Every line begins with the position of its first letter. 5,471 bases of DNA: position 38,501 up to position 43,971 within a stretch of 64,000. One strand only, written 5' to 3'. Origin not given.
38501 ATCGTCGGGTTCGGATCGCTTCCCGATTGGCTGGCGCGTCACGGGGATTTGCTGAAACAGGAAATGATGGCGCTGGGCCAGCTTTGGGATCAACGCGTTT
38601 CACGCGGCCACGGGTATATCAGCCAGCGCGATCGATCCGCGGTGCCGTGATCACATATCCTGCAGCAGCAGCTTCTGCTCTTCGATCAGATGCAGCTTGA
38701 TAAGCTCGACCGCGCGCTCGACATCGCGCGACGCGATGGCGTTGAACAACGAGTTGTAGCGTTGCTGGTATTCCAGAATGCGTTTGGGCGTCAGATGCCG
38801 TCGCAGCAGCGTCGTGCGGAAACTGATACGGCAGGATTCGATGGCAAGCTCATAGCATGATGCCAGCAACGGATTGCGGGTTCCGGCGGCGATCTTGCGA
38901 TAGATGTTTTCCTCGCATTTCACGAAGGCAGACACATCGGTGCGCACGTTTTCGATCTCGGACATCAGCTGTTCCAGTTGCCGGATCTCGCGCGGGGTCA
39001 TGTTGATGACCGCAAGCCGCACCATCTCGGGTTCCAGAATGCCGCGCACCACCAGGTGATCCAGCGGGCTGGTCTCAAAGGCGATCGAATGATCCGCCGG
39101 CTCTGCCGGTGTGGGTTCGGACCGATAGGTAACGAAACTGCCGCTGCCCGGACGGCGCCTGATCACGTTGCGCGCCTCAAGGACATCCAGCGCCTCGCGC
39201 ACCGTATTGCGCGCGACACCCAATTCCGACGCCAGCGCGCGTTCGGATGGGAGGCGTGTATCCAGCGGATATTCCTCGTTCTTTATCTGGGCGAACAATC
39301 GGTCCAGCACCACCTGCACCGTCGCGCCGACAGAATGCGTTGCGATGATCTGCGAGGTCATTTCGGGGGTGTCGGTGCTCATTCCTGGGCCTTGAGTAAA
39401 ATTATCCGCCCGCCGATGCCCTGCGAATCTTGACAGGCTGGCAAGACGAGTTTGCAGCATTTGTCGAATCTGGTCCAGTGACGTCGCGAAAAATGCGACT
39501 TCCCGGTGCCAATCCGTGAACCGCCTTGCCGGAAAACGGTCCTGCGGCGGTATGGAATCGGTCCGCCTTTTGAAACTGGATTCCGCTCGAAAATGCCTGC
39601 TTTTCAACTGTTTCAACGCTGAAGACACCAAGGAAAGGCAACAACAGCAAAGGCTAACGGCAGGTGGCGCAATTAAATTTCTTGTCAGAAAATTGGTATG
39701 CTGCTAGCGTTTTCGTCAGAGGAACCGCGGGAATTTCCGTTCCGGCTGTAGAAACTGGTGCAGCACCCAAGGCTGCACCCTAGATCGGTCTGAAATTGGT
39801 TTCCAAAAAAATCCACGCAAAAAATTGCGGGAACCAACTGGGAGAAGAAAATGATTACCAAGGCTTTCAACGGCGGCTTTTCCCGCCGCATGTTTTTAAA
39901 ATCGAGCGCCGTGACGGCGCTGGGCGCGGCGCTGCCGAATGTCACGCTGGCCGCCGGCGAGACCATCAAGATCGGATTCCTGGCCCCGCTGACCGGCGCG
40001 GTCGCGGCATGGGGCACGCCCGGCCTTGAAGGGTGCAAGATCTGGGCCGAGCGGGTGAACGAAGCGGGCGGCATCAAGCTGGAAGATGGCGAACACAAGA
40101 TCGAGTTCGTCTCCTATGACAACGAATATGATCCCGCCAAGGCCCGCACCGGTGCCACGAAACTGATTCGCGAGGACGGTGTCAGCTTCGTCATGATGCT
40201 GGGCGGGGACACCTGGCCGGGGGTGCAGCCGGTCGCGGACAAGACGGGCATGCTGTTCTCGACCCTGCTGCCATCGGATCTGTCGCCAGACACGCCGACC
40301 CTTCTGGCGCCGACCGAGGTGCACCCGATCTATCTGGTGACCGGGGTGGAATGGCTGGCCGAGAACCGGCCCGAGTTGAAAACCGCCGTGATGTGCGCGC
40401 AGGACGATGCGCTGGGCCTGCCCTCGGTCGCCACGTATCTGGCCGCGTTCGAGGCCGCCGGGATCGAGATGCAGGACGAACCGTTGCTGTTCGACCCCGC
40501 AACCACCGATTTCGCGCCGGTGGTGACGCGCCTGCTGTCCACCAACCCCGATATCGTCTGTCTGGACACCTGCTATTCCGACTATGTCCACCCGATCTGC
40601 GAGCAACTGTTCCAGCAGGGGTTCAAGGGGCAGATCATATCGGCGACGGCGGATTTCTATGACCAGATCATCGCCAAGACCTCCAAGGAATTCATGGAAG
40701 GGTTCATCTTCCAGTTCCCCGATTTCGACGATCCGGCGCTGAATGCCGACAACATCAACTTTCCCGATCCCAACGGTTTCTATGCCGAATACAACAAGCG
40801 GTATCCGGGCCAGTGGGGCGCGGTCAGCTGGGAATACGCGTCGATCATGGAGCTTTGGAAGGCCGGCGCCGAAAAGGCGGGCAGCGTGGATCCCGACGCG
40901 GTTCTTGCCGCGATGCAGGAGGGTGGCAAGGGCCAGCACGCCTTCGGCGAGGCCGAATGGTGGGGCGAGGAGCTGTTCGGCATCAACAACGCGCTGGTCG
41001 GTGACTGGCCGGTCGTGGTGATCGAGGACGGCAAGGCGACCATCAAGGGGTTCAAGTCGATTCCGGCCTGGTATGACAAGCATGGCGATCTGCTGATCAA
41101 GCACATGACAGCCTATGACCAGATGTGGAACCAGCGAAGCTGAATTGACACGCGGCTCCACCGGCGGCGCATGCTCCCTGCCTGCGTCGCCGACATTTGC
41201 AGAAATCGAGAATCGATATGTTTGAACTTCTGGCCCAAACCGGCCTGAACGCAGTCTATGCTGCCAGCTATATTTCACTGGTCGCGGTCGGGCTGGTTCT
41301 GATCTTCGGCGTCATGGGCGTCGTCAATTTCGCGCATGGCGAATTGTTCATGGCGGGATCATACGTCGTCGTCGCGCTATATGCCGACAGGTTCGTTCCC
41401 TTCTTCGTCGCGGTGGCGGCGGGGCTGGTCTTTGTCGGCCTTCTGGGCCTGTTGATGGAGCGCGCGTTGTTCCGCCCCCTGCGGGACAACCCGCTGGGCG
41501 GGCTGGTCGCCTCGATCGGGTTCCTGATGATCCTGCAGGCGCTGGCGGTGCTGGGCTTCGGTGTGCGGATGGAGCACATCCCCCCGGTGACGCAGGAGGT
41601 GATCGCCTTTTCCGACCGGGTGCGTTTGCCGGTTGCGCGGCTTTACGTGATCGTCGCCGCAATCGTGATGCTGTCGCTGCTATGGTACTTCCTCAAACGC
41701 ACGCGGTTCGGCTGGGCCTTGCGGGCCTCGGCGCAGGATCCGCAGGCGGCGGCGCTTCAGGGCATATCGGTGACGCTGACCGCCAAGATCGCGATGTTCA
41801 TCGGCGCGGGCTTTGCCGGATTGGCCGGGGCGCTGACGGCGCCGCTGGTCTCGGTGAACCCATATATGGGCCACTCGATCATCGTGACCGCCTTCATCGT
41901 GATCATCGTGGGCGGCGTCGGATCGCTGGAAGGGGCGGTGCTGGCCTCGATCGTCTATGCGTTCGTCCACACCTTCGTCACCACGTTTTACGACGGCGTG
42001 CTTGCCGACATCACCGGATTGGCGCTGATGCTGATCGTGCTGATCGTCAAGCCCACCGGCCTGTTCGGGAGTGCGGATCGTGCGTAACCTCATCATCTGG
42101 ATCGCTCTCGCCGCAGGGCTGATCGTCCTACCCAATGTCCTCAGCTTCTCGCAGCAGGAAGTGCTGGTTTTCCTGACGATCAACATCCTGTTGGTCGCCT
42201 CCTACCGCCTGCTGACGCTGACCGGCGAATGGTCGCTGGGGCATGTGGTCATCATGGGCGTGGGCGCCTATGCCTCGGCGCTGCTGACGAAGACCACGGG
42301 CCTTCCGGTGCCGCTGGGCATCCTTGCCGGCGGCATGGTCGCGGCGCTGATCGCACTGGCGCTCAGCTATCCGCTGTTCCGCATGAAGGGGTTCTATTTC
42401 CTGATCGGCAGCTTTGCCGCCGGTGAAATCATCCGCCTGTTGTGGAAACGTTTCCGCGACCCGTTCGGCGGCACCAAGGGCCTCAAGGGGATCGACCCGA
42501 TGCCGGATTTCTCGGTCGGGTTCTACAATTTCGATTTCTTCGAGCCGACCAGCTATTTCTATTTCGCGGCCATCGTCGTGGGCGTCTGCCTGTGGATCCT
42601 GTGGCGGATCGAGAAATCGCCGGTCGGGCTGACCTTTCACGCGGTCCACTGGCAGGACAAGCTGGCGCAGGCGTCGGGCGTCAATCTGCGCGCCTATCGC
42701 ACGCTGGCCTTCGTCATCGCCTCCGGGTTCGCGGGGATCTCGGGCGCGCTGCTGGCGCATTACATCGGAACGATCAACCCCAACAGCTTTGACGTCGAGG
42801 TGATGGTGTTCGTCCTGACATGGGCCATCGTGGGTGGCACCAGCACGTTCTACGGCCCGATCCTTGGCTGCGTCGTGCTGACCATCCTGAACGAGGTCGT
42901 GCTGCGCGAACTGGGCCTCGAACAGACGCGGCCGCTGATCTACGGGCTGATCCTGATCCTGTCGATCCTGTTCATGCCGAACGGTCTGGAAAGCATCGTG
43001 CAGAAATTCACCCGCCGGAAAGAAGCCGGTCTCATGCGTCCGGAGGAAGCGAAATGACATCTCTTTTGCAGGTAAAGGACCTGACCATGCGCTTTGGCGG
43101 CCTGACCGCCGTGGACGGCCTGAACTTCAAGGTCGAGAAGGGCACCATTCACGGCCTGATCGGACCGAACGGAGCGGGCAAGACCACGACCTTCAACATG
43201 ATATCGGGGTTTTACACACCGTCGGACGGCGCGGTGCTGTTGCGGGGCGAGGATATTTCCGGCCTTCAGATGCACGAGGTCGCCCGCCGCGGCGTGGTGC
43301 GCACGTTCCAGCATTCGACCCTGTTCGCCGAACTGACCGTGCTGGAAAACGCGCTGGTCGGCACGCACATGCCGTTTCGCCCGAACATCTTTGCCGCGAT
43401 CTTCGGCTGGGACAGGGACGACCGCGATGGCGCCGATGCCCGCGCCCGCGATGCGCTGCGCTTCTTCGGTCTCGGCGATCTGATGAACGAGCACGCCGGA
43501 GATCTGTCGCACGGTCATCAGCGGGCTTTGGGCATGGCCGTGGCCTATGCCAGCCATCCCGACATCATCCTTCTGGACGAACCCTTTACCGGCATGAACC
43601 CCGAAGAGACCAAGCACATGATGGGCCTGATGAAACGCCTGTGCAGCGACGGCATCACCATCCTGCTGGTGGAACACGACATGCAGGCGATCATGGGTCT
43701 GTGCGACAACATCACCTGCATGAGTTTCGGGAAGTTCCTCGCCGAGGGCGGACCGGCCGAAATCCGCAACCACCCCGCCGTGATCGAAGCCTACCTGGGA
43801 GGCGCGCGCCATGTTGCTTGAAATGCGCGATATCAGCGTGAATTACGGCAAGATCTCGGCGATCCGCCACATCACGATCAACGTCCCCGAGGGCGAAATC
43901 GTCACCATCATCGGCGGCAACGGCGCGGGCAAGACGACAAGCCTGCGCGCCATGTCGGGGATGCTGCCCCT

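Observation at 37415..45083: Signal-less paralogue of the transporter's binding protein + GntR regulator + LIV-type ABC importer between tmm and tdm: candidate AmiC-style cytoplasmic sensor and an uncharacterised methylated-amine uptake system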

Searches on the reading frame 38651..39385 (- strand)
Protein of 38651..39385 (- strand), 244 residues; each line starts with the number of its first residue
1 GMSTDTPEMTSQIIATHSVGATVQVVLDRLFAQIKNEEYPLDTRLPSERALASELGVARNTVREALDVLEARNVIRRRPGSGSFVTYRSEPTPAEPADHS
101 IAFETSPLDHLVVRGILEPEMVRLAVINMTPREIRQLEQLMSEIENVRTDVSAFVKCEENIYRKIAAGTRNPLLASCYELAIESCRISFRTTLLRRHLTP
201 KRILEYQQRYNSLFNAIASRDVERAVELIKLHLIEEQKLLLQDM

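Call 7: search_protein_families(library=pfam, proteins=[window:38651-39385:-])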
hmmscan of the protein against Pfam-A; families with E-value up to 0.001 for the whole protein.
window:38651-39385:- (244 aa): 2 families
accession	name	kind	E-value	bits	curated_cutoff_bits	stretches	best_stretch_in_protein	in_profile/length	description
PF07729.17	FCD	-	2e-21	77.1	24.3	1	111-233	3-123/125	FCD domain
PF00392.27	GntR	-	1.8e-17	63.2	27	1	24-85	3-64/64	Bacterial regulatory proteins, gntR family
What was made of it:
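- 38651..39382 (-): tmoR, the GntR/FCD repressor of tmm. It is convergent with SBP1 and their stop codons abut. Pfam GntR+FCD (call 7).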

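Call 8: search_protein_families(library=ncbifam, proteins=[window:38651-39385:-])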
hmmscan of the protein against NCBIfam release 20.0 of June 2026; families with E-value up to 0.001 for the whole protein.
window:38651-39385:- (244 aa): 24 families
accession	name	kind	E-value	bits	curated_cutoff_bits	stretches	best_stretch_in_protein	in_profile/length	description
NF003011.0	PRK03837.1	subfamily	4.5e-21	75.6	260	1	24-236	16-229/241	transcriptional regulator NanR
NF007442.0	PRK09990.1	equivalog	6.5e-16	58.5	301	1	43-232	32-227/256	transcriptional regulator GlcC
TIGR02018.2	his_ut_repres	equivalog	1.3e-14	54.1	220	1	25-88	3-66/226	histidine utilization transcriptional repressor HutC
NF007741.0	PRK10421.1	equivalog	1.5e-14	54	311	1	25-233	11-226/262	transcriptional regulator LldR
NF007001.0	PRK09464.1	equivalog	2e-14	53.9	330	1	42-236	31-230/254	pyruvate dehydrogenase complex transcriptional repressor PdhR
NF008571.0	PRK11523.1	equivalog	4.2e-14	52.6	396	1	28-241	15-226/258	transcriptional regulator ExuR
NF052282.1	PLP_TF_PdxR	equivalog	8.3e-14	51.5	320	1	27-96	7-76/448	MocR-like pyridoxine biosynthesis transcription factor PdxR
NF052290.2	MocR_like_YczR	exception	1.2e-13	50.6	487.4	1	21-95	19-93/458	MocR-like transcription factor YczR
NF007588.0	PRK10225.1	equivalog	1.6e-13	50.5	442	1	34-177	22-167/257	Uxu operon transcriptional regulator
NF041547.1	GntR_LSA1692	equivalog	8.4e-12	45.2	275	1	24-86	4-66/233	GntR family transcriptional regulator, LSA1692 subfamily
TIGR03338.1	phnR_burk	equivalog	3.7e-11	43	271.5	1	12-236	5-209/212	phosphonate utilization associated transcriptional regulator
TIGR02404.1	trehalos_R_Bsub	equivalog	4.1e-11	43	211.95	1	25-88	4-67/233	trehalose operon repressor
TIGR02325.1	C_P_lyase_phnF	equivalog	2.2e-10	40.5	156.8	1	18-87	5-74/238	phosphonate metabolism transcriptional regulator PhnF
NF052441.1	TransRegRv0792c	equivalog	5.8e-10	38.8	400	1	14-86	10-81/260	Rv0792c family HTH-type transcriptional regulator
NF052286.1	ecto_TF_EhuR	exception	1.2e-09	37.3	480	1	26-92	16-82/458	MocR-like ectoine utilization transcription factor EhuR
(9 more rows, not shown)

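Call 65: search_solved_structures(query=window:38651-39385:-, max_evalue=0.00001, show_alignments=4)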
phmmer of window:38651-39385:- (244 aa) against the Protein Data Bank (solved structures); distinct sequences matched with E-value up to 0.00001: 9.
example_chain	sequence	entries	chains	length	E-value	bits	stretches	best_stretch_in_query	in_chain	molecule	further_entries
6az6_A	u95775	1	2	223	4.1e-16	62.4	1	23-147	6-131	GntR family transcriptional regulator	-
7c7e_A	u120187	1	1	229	4.8e-10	42.6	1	29-227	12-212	Putative DNA-binding transcriptional regulator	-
2di3_A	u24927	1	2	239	5.2e-10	42.5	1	25-233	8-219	Bacterial regulatory proteins, GntR family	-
6on4_A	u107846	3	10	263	3e-09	40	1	25-233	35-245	HTH-type transcriptional repressor NanR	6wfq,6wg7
2wv0_A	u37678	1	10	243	4.3e-09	39.5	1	26-86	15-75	HTH-TYPE TRANSCRIPTIONAL REPRESSOR YVOA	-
4u0v_A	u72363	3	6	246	4.3e-09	39.4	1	26-86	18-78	HTH-type transcriptional repressor YvoA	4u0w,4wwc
4u0y_A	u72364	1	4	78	5.3e-08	35.9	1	25-85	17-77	HTH-type transcriptional repressor YvoA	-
9wfi_A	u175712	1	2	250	3.4e-06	30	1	36-174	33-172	Uncharacterized HTH-type transcriptional regulator Rv0494,Fatty acid metabolism regulator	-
8pqm_A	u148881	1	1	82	6.6e-06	29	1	24-85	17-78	FadR family transcriptional regulator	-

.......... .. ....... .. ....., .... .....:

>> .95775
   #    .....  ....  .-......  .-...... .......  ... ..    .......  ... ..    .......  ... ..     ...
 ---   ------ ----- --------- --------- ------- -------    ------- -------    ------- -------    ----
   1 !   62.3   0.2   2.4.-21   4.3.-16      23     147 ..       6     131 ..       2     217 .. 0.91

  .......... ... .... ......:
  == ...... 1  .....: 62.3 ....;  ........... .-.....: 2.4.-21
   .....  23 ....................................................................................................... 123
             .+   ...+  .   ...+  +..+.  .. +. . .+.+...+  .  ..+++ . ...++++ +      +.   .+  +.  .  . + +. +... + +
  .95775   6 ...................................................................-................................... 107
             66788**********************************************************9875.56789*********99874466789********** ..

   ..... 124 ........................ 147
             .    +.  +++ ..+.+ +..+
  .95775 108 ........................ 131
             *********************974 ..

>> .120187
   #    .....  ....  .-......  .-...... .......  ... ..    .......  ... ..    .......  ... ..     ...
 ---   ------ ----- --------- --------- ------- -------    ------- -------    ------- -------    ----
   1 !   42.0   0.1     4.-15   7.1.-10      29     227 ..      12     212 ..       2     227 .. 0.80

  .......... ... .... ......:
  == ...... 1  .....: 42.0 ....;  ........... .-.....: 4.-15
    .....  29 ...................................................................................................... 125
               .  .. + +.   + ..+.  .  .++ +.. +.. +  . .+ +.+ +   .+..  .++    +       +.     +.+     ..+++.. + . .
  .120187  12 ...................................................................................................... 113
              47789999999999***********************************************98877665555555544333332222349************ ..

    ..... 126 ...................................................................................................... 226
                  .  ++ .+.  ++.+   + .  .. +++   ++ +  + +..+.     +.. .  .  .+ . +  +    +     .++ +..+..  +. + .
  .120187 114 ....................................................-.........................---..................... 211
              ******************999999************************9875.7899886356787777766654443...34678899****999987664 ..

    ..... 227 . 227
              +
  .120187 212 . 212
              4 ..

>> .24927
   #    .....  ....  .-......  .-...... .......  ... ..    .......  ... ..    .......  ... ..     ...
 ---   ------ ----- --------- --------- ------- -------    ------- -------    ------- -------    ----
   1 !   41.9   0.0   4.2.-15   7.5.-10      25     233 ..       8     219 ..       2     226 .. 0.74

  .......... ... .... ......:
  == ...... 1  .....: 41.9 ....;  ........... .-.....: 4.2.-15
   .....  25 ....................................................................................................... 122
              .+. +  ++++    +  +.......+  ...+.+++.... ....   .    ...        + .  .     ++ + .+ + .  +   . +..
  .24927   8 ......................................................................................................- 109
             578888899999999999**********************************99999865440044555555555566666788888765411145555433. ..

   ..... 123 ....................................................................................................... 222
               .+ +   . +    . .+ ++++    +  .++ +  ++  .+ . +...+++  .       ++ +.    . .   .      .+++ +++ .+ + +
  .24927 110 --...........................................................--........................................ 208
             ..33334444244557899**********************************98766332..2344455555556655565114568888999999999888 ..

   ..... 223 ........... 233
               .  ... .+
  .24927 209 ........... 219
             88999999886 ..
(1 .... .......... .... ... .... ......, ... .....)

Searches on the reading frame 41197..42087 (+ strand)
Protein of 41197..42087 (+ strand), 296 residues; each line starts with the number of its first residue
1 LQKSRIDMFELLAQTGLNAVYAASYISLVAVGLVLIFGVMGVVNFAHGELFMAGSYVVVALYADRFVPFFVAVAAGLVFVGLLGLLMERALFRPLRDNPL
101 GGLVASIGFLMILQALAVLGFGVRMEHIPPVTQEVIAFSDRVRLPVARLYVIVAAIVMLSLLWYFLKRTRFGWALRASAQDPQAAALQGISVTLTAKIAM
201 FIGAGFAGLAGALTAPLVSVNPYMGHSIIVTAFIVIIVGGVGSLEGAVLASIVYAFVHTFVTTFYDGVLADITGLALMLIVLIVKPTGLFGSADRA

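Call 7: search_protein_families(library=pfam, proteins=[window:41197-42087:+])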
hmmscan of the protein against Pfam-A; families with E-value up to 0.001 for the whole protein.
window:41197-42087:+ (296 aa): 1 family
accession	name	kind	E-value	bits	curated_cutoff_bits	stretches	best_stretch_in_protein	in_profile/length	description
PF02653.21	BPD_transp_2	-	7.4e-38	130.7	26.8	1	18-282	4-269/269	Branched-chain amino acid transport system / permease component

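Call 8: search_protein_families(library=ncbifam, proteins=[window:41197-42087:+])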
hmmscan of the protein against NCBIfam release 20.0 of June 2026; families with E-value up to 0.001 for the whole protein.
window:41197-42087:+ (296 aa): 5 families
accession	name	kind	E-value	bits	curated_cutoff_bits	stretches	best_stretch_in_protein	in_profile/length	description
TIGR03409.1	urea_trans_UrtB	equivalog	8.5e-56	189.7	250.3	1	16-293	4-289/291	urea ABC transporter permease subunit UrtB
TIGR03622.1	urea_t_UrtB_arc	equivalog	1.5e-39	136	374.25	1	22-294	10-281/284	urea ABC transporter, permease protein UrtB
NF008011.0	PRK10740.1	equivalog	1.8e-31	110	379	1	11-292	7-302/308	high-affinity branched-chain amino acid ABC transporter permease LivH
TIGR03408.1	urea_trans_UrtC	equivalog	1e-10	41.9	296.2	1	146-291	165-312/313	urea ABC transporter permease subunit UrtC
NF007014.0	PRK09478.1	equivalog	7.4e-06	25.5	386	1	104-248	136-283/336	galactose/methyl galactoside ABC transporter permease MglC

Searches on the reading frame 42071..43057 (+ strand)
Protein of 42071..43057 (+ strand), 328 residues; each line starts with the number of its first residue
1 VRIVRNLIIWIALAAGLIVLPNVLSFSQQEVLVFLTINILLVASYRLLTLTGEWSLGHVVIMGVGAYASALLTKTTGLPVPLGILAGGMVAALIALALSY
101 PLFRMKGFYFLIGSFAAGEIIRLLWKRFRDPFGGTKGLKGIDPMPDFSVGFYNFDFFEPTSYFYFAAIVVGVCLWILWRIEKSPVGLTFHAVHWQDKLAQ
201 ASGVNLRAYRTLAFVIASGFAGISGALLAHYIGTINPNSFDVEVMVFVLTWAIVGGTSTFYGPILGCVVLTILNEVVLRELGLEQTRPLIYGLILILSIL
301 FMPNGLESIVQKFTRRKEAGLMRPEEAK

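Call 7: search_protein_families(library=pfam, proteins=[window:42071-43057:+])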
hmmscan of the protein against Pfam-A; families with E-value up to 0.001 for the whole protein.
window:42071-43057:+ (328 aa): 1 family
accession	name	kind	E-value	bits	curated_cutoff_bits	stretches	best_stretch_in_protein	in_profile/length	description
PF02653.21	BPD_transp_2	-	1.8e-38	132.6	26.8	1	31-298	5-268/269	Branched-chain amino acid transport system / permease component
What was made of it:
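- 41218..43057 (+): Two LivH/LivM-type permease genes, 41218-42087 and about 42071-43057. Pfam BPD_transp_2 twice (call 7).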

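Call 8: search_protein_families(library=ncbifam, proteins=[window:42071-43057:+])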
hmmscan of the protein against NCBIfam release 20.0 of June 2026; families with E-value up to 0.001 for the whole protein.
window:42071-43057:+ (328 aa): 9 families
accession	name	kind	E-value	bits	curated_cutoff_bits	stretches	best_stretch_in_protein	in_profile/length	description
NF008450.0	PRK11301.1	subfamily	5.9e-30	105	366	1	7-307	91-406/418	high-affinity branched-chain amino acid ABC transporter permease LivM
TIGR03408.1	urea_trans_UrtC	equivalog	2.1e-27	96.7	296.2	1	82-308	90-312/313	urea ABC transporter permease subunit UrtC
TIGR03727.1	urea_t_UrtC_arc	equivalog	3.4e-15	55.8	575.55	1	14-312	36-343/369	urea ABC transporter, permease protein UrtC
TIGR03409.1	urea_trans_UrtB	equivalog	3.1e-13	50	250.3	1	81-308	64-287/291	urea ABC transporter permease subunit UrtB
TIGR03622.1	urea_t_UrtB_arc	equivalog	8.9e-13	48.2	374.25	1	48-312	25-282/284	urea ABC transporter, permease protein UrtB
NF007014.0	PRK09478.1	equivalog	1.6e-08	34.3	386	1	18-298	40-324/336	galactose/methyl galactoside ABC transporter permease MglC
NF008011.0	PRK10740.1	equivalog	2e-08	34.3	379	1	180-306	175-299/308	high-affinity branched-chain amino acid ABC transporter permease LivH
NF040906.3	GguB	equivalog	3.4e-07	29.8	450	1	178-301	240-368/375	multiple monosaccharide ABC transporter permease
NF011961.0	PRK15432.1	equivalog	0.00037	19.8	388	0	156-318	156-319/344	autoinducer 2 ABC transporter permease LsrC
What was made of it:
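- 41218..43057 (+): The best NCBIfam hits, UrtB and LivM, fall below their cutoffs (call 8).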

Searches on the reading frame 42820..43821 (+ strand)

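Call 7: search_protein_families(library=pfam, proteins=[window:42820-43821:+])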
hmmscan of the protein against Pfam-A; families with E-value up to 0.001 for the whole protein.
window:42820-43821:+ (333 aa): 3 families
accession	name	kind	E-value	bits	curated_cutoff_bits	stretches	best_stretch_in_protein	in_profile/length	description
PF00005.33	ABC_tran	-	8e-32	111.1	25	1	99-256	2-136/137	ABC transporter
PF13304.12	AAA_21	-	1.8e-11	45.1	27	1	206-286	220-298/304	AAA domain, putative AbiEii toxin, Type IV TA system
PF12399.14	BCA_ABC_TP_C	-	4.4e-11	42.6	25.5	1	307-329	3-25/27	Branched-chain amino acid ATP-binding cassette transporter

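Call 8: search_protein_families(library=ncbifam, proteins=[window:42820-43821:+])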
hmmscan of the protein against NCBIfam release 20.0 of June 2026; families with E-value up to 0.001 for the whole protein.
window:42820-43821:+ (333 aa): 185 families (the best 25 are shown)
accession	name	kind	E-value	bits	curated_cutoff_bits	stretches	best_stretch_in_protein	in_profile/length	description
NF008449.1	PRK11300.1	equivalog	2.6e-79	266.1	362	1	80-328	3-254/255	high-affinity branched-chain amino acid ABC transporter ATP-binding protein LivG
TIGR03411.1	urea_trans_UrtD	equivalog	5.3e-60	203.1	304.1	1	82-327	2-241/242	urea ABC transporter ATP-binding protein UrtD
TIGR04406.1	LPS_export_lptB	equivalog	1.5e-48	165.2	240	1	83-328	2-235/239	LPS export ABC transporter ATP-binding protein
TIGR01188.1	drrA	subfamily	1.1e-43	149.6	312.45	1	91-317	2-213/302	daunorubicin resistance ABC transporter, ATP-binding protein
NF033858.1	ABC2_perm_RbbA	equivalog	1.8e-40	138.7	1050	1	75-318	264-487/909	ribosome-associated ATPase/putative transporter RbbA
NF010060.0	PRK13537.1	equivalog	7.4e-39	133.5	521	1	77-316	10-234/314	nodulation factor ABC transporter ATP-binding protein NodI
NF008144.0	PRK10895.1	equivalog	1.3e-37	129.6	381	1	82-328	3-237/241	LPS export ABC transporter ATP-binding protein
TIGR02315.1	ABC_phnC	equivalog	6.8e-37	127.2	266.1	1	82-318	1-236/243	phosphonate ABC transporter ATP-binding protein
TIGR01186.1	proV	subfamily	2.2e-36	125.7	326.6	1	93-320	4-222/363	betaine/proline/choline family ABC transporter ATP-binding protein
TIGR00968.1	3a0106s01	subfamily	3.2e-35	121.7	342.75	1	84-321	2-224/237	sulfate ABC transporter ATP-binding protein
TIGR03410.1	urea_trans_UrtE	equivalog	7.7e-35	120.4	285.8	1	83-316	1-220/230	urea ABC transporter ATP-binding subunit UrtE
NF047930.1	ABC_ATP_B6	equivalog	1.3e-34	119.7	670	1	83-317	3-225/510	putative B6 ABC transporter ATP-binding protein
NF007253.0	PRK09700.1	equivalog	1.7e-34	119.3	772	1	79-317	2-234/510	D-allose ABC transporter ATP-binding protein AlsA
NF008442.0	PRK11288.1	equivalog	3.7e-34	117.9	689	1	78-312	3-227/504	L-arabinose ABC transporter ATP-binding protein AraG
TIGR03864.1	PQQ_ABC_ATP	hypoth_equivalog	6.2e-34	117.5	302.25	1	83-318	2-222/236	ABC transporter, ATP-binding subunit, PQQ-dependent alcohol dehydrogenase system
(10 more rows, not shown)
